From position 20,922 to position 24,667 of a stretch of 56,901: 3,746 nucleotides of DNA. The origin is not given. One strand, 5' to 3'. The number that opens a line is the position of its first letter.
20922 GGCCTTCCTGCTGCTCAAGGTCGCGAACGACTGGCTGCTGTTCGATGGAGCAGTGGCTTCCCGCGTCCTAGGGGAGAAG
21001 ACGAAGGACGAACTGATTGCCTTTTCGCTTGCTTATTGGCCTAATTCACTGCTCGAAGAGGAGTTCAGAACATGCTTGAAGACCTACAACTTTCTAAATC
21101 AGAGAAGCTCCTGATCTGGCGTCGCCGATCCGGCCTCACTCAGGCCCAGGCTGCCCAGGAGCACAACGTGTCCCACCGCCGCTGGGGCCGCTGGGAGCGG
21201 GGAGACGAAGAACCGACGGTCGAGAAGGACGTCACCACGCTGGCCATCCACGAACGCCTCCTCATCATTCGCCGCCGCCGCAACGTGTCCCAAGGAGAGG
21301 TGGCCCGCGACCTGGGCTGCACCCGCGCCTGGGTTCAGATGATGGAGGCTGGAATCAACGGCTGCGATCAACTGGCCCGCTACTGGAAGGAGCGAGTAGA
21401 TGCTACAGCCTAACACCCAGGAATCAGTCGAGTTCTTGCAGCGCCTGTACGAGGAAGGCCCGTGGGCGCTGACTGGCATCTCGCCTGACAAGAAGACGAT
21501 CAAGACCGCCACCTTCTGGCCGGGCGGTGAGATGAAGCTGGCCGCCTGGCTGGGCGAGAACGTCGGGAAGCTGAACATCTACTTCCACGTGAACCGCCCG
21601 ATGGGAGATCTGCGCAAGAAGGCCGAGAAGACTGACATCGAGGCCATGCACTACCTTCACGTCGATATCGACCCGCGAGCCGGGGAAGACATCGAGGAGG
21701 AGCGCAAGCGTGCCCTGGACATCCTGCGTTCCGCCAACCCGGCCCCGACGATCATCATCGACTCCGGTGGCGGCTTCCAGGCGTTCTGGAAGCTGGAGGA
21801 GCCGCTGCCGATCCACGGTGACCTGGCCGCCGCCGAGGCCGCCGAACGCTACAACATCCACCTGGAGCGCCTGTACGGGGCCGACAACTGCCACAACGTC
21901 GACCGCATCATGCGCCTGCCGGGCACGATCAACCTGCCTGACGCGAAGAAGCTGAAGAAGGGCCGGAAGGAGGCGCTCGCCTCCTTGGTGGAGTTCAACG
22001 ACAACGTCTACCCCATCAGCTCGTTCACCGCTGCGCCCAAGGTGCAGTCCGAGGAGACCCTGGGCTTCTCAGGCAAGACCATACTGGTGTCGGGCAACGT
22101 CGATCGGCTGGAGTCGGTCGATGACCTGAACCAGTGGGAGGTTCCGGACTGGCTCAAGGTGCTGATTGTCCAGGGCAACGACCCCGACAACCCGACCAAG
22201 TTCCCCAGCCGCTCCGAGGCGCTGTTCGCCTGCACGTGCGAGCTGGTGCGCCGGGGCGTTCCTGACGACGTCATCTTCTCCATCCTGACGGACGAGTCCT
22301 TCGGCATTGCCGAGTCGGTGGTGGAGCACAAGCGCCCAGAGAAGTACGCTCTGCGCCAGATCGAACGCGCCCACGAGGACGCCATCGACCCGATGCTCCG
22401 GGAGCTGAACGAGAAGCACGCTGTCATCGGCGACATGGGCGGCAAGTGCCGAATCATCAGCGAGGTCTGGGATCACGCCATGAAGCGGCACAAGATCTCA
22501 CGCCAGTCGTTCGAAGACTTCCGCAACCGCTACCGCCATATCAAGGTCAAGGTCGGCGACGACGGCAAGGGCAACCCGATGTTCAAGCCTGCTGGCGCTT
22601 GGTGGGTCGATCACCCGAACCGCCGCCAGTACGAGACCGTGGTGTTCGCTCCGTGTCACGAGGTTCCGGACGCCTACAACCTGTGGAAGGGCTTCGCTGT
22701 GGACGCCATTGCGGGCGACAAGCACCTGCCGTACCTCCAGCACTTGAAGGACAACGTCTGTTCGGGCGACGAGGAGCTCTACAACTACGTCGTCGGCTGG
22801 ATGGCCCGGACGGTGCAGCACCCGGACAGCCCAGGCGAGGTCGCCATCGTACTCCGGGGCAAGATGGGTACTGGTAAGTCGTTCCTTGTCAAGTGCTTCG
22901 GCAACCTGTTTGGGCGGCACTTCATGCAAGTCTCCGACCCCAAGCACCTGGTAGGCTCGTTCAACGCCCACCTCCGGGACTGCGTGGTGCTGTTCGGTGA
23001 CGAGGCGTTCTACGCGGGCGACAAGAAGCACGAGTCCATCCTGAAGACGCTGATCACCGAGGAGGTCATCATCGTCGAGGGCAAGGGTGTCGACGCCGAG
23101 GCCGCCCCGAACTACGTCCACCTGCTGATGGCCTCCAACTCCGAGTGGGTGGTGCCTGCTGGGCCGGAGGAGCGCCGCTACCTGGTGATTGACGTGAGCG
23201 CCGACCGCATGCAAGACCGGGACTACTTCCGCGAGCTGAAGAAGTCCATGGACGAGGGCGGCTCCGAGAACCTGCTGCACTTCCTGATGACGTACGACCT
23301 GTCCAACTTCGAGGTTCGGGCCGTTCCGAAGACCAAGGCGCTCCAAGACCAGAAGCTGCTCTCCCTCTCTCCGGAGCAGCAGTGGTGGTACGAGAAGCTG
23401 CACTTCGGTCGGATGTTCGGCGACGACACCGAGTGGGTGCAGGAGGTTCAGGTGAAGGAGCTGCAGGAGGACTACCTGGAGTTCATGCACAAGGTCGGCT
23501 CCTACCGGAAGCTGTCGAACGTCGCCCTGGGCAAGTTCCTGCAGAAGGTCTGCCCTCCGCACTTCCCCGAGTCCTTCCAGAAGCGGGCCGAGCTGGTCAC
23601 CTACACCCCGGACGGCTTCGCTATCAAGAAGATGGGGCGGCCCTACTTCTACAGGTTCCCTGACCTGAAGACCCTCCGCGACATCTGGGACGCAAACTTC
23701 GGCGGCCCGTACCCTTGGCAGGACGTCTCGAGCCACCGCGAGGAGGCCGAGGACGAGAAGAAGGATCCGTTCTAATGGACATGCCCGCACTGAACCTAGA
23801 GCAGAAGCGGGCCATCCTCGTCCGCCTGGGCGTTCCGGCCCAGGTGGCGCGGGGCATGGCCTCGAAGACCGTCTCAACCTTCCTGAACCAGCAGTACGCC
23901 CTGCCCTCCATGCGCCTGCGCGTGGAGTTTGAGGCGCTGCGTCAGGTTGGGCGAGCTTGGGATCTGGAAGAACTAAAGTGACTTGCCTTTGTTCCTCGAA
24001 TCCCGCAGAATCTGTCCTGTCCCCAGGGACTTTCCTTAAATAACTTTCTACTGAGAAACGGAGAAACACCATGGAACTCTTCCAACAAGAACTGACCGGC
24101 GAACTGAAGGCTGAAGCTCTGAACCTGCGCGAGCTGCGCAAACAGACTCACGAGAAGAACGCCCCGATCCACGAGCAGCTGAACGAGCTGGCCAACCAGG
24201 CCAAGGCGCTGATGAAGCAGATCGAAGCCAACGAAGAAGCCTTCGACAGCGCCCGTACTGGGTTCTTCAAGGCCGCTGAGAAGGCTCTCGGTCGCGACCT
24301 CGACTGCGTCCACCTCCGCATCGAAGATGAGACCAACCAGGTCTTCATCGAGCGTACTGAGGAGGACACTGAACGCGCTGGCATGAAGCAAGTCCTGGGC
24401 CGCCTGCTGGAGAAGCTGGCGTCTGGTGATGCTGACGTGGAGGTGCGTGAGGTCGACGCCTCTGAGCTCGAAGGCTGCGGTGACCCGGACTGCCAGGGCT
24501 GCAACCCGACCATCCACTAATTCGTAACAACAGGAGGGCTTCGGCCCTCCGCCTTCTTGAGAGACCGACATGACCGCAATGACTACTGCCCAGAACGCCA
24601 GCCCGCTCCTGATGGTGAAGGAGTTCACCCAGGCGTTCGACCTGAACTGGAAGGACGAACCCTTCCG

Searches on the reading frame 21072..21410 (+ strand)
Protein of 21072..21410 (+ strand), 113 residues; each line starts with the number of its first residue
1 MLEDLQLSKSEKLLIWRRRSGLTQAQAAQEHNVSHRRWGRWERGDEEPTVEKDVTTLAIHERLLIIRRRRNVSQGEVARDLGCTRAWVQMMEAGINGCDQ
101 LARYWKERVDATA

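Call 45: search_protein_families(library=pfam, proteins=[window:21072-21410:+], max_evalue=0.01)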
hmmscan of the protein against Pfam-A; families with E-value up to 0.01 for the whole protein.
window:21072-21410:+ (113 aa): 4 families
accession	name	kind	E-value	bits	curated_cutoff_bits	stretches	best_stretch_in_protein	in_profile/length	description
PF13560.12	HTH_31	-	1.9e-13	50.9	27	2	16-51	9-45/64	Helix-turn-helix domain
PF01381.28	HTH_3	-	3.7e-08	33.7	23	1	16-51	4-39/55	Helix-turn-helix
PF13384.12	HTH_23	-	5.4e-07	29.7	24.6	1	59-89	4-35/50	Homeodomain-like domain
PF04545.22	Sigma70_r4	-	0.00095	19.1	24.1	0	63-90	12-39/50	Sigma-70, region 4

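Call 56: search_protein_families(library=phrogs, proteins=[window:21072-21410:+], max_evalue=0.001)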
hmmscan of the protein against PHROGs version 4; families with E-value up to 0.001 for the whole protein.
window:21072-21410:+ (113 aa): 15 families
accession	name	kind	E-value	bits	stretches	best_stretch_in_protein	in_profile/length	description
phrog_8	-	transcription regulation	2e-11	44.9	2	58-95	76-113/346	transcriptional regulator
phrog_2328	-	transcription regulation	8.2e-11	42.8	2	11-58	18-64/128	transcriptional repressor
phrog_3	-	transcription regulation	9.6e-10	39.8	1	9-58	89-134/430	transcriptional repressor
phrog_2104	-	unknown function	1.7e-08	35.6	1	10-49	41-80/103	-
phrog_6962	-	unknown function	8.7e-08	33.4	1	13-61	6-54/73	-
phrog_2439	-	transcription regulation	2.2e-07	31.1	0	60-96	9-45/367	transcriptional regulator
phrog_7950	-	transcription regulation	4e-06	27.8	0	11-47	10-46/68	transcriptional repressor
phrog_1373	-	transcription regulation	1e-05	26.6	0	11-51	66-106/166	transcriptional regulator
phrog_4836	-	transcription regulation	5.1e-05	23.9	1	6-55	73-122/194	CII-like regulator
phrog_5823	-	transcription regulation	5.5e-05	23.5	0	11-57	9-55/404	transcriptional regulator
phrog_7241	-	transcription regulation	0.00018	22.5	0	44-94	45-97/122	transcriptional regulator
phrog_2339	-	DNA, RNA and nucleotide metabolism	0.00034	21.6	0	59-93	26-60/98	HTH DNA binding protein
phrog_2967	-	transcription regulation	0.00056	20.5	0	55-95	7-47/225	transcriptional regulator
phrog_147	-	transcription regulation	0.00068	21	0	9-51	5-48/100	transcriptional regulator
phrog_34341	-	transcription regulation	0.0008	20.7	0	59-96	72-109/122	transcriptional regulator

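Call 57: search_solved_structures(query=window:21072-21410:+, max_evalue=1, show_alignments=2)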
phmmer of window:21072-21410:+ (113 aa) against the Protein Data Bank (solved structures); distinct sequences matched with E-value up to 1: 5.
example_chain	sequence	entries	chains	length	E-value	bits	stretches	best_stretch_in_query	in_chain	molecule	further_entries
7xi5_A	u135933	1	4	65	0.1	16.1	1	12-46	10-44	Transcriptional regulator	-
8bny_A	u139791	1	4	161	0.18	15.3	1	61-95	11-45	Immunity repressor protein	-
7t8i_A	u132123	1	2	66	0.24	14.9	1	9-51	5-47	Phage element (ICEBs1)transcriptional regulator (Xre family)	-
28tn_A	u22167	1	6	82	0.96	13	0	16-52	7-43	lambda repressor-like protein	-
9vzy_A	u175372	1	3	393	0.98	13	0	13-65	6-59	HTH cro/C1-type domain-containing protein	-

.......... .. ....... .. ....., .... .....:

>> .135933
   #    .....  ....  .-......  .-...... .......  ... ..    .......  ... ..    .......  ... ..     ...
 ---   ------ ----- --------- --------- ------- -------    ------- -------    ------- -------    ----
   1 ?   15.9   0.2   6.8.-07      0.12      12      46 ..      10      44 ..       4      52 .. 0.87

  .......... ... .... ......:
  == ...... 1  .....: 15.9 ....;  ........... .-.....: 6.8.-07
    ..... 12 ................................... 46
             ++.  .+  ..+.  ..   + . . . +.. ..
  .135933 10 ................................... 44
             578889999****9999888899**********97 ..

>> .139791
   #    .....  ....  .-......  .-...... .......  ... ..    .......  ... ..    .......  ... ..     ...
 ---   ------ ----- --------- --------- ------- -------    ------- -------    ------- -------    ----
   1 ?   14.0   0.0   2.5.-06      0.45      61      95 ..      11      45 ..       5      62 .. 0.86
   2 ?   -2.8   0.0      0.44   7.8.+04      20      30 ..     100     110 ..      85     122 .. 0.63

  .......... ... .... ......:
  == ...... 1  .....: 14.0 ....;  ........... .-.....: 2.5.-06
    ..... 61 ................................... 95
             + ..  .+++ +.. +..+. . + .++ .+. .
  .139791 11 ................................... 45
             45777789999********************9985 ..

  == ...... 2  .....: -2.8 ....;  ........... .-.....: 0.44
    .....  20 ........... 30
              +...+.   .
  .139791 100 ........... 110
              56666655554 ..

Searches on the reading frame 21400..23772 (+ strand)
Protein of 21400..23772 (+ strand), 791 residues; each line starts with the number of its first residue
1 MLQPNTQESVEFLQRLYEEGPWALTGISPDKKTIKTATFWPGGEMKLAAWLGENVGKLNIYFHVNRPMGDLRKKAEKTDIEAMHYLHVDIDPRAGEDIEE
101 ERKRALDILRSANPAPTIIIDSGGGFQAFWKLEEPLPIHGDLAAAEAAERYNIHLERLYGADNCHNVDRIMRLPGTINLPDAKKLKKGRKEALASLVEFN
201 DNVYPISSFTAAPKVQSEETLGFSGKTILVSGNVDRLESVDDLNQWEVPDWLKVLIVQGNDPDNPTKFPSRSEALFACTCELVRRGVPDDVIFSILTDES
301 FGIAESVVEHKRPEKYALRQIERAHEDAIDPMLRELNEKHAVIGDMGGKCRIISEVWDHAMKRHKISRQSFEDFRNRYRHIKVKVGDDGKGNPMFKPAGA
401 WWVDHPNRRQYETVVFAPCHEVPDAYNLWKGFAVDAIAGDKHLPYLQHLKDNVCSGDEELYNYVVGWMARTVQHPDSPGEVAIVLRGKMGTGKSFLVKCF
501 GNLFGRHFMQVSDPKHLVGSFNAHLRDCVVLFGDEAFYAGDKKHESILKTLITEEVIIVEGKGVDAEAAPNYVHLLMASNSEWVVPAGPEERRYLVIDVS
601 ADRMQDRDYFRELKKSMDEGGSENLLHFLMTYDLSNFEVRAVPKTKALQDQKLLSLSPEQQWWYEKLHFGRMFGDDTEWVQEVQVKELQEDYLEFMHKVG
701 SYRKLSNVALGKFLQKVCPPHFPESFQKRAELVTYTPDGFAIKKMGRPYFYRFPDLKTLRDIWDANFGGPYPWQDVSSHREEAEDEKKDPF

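Call 78: search_dna_similar(query=window:21400-23772:+, collection=phages, mode=protein, max_rows=60, rows=spread)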
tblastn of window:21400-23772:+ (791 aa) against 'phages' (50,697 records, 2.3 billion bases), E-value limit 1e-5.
Records with a match: 424; places in all: 427; records where one place covers at least 80% of the query: 84.
Best place of each record, by identity: >=99% 4; 95-99% 8; 90-95% 1; 60-80% 3; <60% 408.
By first word of the organism name: Pseudomonas 94; Salmonella 65; Vibrio 51; Xanthomonas 26; Achromobacter 23; Klebsiella 22; Rhizobium 16; Stenotrophomonas 14; Bordetella 9; Providencia 8; and 42 more.
By host as written in the record: - 46; Pseudomonas aeruginosa 34; Pseudomonas aeruginosa PAO1 23; Salmonella enterica subsp. enterica serovar Typhimurium 18; Salmonella enterica 12; Pseudomonas aeruginosa PA14 10; Achromobacter sp. 10; Bordetella bronchiseptica ATCC 10580 9; and 149 more.
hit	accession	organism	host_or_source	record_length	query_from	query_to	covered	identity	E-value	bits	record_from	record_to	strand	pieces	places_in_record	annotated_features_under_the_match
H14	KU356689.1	Pseudomonas phage ZC01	Pseudomonas aeruginosa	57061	1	791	100%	99.4%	0e+0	1633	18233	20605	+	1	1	hypothetical protein (x2)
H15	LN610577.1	Pseudomonas phage vB_PaeS_PAO1_Ab18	Pseudomonas aeruginosa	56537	1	791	100%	98.7%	0e+0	1624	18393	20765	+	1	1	ORF22: putative integrase | ORF21: putative repressor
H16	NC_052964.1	Pseudomonas phage Epa5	Pseudomonas sp.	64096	2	791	100%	79.4%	0e+0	1333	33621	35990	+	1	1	DNA primase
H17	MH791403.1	Pseudomonas phage PaTs-2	Pseudomonas aeruginosa PAO1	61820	6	788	99%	56.7%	0e+0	903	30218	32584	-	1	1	putative integrase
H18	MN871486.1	Pseudomonas phage PaSz-9_45_61k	Pseudomonas aeruginosa PAO1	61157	6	788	99%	56.7%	0e+0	903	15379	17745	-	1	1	record has no annotation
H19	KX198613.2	Pseudomonas phage AN14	Pseudomonas aeruginosa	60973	6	788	99%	56.7%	0e+0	901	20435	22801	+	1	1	DNA-primase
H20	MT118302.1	Pseudomonas phage Epa38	Pseudomonas sp.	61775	6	788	99%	56.6%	0e+0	901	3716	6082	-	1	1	DNA primase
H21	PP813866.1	Pseudomonas phage vB_PaeS_FBPa53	Pseudomonas sp.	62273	6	788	99%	56.6%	0e+0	901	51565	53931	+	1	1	integrase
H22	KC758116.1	Pseudomonas phage LKO4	Pseudomonas aeruginosa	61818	6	788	99%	56.4%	0e+0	900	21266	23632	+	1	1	primase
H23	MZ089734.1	Pseudomonas phage PSA20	wastewater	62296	6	788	99%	56.3%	0e+0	898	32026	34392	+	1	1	integrase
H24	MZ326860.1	Stenotrophomonas phage Sonora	Stenotrophomonas maltophilia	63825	2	776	98%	56.1%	0e+0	882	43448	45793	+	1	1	DNA primase | terminator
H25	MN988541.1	Rhizobium phage RHph_I65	Rhizobium phaseoli INC1-2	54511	1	791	100%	53.6%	0e+0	861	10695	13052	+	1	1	integrase protein | hypothetical protein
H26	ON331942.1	Stenotrophomonas phage vB_Sm_QDWS359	Stenotrophomonas maltophilia SM102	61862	322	773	57%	38.3%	1e-81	291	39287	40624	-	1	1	bifunctional DNA primase/polymerase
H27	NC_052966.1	Xanthomonas phage Xoo-sp2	Xanthomonas oryzae pv. oryzae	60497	322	773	57%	37.8%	3e-81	290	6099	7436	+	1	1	DNA primase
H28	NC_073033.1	Xanthomonas phage Xp12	Xanthomonas oryzae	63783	332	773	56%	38.1%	1e-80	289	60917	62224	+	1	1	integrase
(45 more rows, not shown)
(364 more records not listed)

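Call 79: get_annotated_region(hit=H16, flank=20000)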
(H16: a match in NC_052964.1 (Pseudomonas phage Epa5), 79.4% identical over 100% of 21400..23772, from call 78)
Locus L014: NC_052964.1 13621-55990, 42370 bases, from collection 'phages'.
description: Pseudomonas phage Epa5, complete genome.
organism: Pseudomonas phage Epa5 (NCBI taxid 2719575)
taxonomy: Viruses; Duplodnaviria; Heunggongvirae; Uroviricota; Caudoviricetes; Mesyanzhinovviridae; Bradleyvirinae; Epaquintavirus; Epaquintavirus Epa5
host: Pseudomonas sp.; source: -; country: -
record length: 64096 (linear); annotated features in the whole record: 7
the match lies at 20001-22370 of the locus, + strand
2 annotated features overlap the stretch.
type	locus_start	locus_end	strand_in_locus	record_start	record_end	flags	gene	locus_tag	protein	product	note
CDS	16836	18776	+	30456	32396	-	-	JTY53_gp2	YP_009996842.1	putative DNA polymerase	-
CDS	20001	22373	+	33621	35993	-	-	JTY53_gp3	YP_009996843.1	DNA primase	Similar in sequence and position to PaMx28_74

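Call 80: get_annotated_region(hit=H24, flank=20000)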
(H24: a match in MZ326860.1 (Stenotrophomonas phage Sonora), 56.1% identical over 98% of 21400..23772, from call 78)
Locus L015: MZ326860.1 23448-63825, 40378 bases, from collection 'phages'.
description: Stenotrophomonas phage Sonora, complete genome.
organism: Stenotrophomonas phage Sonora (NCBI taxid 2859660)
taxonomy: Viruses; Duplodnaviria; Heunggongvirae; Uroviricota; Caudoviricetes; Mesyanzhinovviridae
host: Stenotrophomonas maltophilia; source: soil sample; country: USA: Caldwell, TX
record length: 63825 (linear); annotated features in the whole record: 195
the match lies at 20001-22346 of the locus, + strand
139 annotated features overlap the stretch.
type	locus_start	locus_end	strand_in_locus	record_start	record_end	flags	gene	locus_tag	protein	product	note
CDS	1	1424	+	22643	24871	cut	-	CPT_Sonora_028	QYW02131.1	central tail fiber receptor binding protein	IPR032876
regulatory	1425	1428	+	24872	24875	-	-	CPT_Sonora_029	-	ribosome_binding_site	-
CDS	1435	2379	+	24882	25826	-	-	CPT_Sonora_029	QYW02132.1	minor tail protein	-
CDS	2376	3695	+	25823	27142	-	-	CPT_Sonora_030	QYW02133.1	minor tail protein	-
regulatory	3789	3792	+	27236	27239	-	-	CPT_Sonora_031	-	ribosome_binding_site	-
CDS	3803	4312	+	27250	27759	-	-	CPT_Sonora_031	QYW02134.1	putative membrane protein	-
regulatory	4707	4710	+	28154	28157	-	-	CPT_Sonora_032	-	ribosome_binding_site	-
CDS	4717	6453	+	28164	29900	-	-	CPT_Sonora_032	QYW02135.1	DNA helicase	-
regulatory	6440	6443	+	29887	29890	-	-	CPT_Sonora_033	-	ribosome_binding_site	-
CDS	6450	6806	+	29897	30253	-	-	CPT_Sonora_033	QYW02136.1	hypothetical protein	-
regulatory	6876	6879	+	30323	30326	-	-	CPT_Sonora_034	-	ribosome_binding_site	-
CDS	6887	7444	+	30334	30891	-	-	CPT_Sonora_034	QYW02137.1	hypothetical protein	-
regulatory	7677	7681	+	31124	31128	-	-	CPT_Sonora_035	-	ribosome_binding_site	-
CDS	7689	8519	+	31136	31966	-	-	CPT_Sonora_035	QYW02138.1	hypothetical protein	-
CDS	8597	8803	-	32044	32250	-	-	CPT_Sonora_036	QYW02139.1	hypothetical protein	-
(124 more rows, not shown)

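Call 81: get_annotated_region(hit=H25, flank=20000)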
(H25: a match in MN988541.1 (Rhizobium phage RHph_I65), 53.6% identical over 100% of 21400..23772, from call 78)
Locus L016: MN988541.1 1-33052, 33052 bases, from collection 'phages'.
description: Rhizobium phage RHph_I65, complete genome.
organism: Rhizobium phage RHph_I65 (NCBI taxid 2509738)
taxonomy: Viruses; Duplodnaviria; Heunggongvirae; Uroviricota; Caudoviricetes
host: Rhizobium phaseoli INC1-2; source: agricultural lands; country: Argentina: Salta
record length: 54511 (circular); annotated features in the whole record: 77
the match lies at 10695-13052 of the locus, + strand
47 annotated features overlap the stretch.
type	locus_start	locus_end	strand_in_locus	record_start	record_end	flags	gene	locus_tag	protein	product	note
CDS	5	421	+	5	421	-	-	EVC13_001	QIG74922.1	hypothetical protein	-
CDS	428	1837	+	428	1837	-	-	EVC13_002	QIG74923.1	hypothetical protein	-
CDS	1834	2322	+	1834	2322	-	-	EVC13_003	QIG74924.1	polynucleotide 5'-kinase and 3'-phosphatase protein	-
CDS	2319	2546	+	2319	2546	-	-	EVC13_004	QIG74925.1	hypothetical protein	-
CDS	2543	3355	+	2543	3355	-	-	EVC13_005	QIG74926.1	hypothetical protein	-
CDS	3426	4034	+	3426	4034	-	-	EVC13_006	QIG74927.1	P-loop NTPase domain-containing protein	-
CDS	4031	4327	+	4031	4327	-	-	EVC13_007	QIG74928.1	hypothetical protein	-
CDS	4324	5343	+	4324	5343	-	-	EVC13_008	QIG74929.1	hypothetical protein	-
CDS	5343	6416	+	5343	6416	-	-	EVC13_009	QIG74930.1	thymidylate synthase protein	GO_function: GO:0004799 - thymidylate synthase activity; GO_process: GO:0006231 - dTMP biosynthetic process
CDS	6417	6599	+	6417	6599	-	-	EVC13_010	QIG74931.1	hypothetical protein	-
CDS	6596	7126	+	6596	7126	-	-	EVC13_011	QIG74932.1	hypothetical protein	-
CDS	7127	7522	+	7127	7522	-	-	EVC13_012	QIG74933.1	DUF3310 domain-containing protein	-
CDS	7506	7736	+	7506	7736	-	-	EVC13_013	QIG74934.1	chromosomal replication initiator DnaA-like protein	GO_function: GO:0005524 - ATP binding; GO_function: GO:0043565 - sequence-specific DNA binding; GO_process: GO:0006270 ...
CDS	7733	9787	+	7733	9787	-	-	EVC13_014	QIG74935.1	DNA polymerase I protein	GO_function: GO:0003676 - nucleic acid binding; GO_function: GO:0003887 - DNA-directed DNA polymerase activity; ...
CDS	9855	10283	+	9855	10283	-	-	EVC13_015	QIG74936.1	deoxycytidylate deaminase protein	GO_function: GO:0003824 - catalytic activity; GO_function: GO:0016787 - hydrolase activity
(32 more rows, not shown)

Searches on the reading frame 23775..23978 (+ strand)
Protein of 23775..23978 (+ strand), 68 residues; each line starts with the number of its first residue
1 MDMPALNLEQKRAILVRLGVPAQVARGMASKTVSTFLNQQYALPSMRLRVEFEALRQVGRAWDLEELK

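Call 56: search_protein_families(library=phrogs, proteins=[window:23775-23978:+], max_evalue=0.001)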
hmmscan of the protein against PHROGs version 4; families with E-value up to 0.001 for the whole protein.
window:23775-23978:+ (68 aa): 1 family
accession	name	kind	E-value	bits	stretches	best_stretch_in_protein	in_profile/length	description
phrog_27372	-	unknown function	3.6e-49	165.7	1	1-68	1-68/68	-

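Call 74: search_protein_families(library=pfam, proteins=[window:23775-23978:+], max_evalue=0.01)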
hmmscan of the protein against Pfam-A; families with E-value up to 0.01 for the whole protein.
window:23775-23978:+ (68 aa): 0 families

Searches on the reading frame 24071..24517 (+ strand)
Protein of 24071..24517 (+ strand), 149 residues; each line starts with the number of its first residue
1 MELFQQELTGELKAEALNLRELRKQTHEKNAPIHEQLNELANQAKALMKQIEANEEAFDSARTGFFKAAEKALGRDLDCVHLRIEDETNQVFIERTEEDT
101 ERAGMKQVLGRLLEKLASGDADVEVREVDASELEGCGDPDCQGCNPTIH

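Call 45: search_protein_families(library=pfam, proteins=[window:24071-24517:+], max_evalue=0.01)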
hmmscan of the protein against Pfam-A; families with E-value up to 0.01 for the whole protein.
window:24071-24517:+ (149 aa): 0 families

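Call 56: search_protein_families(library=phrogs, proteins=[window:24071-24517:+], max_evalue=0.001)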
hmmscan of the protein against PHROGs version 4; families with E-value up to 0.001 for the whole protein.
window:24071-24517:+ (149 aa): 1 family
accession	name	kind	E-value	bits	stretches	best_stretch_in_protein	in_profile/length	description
phrog_26943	-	unknown function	1.2e-89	299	1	1-149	1-149/149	-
